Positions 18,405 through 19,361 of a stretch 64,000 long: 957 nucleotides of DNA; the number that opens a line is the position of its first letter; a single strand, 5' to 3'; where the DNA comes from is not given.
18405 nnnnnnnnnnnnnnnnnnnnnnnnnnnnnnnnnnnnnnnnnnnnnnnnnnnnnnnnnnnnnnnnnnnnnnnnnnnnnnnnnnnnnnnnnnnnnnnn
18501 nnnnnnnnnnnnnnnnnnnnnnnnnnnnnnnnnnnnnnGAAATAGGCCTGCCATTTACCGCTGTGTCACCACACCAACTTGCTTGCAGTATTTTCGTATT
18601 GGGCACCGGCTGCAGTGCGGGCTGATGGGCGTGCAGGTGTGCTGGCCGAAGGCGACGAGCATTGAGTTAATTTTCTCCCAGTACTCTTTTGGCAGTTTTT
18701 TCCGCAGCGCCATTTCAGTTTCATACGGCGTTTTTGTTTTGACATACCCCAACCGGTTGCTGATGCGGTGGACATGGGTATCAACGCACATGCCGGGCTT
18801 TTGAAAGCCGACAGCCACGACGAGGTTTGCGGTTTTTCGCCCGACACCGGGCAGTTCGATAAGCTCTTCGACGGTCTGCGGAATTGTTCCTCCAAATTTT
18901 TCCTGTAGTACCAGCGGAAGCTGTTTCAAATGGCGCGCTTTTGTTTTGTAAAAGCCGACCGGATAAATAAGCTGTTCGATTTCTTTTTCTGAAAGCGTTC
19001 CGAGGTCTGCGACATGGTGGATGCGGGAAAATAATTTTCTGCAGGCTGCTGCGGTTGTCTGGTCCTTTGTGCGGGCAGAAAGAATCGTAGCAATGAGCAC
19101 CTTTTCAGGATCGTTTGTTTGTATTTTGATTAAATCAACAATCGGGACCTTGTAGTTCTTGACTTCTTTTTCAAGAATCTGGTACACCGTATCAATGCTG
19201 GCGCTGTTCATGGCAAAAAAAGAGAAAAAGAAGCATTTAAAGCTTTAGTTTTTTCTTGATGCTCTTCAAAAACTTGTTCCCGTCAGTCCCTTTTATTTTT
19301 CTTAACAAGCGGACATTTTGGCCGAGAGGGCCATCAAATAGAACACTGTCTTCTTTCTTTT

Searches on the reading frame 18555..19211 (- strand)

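Call 4: search_protein_families(library=pfam, proteins=[window:18555-19211:-], max_evalue=0.01)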
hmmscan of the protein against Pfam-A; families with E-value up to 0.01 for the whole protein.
window:18555-19211:- (218 aa): 5 families
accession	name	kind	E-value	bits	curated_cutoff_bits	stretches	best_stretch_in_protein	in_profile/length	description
PF00730.31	HhH-GPD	-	1.6e-23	83.5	26.2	1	40-174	1-107/108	HhH-GPD superfamily base excision DNA repair protein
PF00633.29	HHH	-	2.7e-08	33.7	24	1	106-133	2-29/30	Helix-hairpin-helix motif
PF10576.14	EndIII_4Fe-2S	-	0.00031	21.4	20.5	1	193-209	1-17/17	Iron-sulfur binding domain of endonuclease III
PF21176.3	RecR_HhH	-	0.0053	17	27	0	114-128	5-19/45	RecR, helix-hairpin-helix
PF14520.12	HHH_5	-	0.0055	17.6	27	0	115-137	2-24/57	Helix-hairpin-helix domain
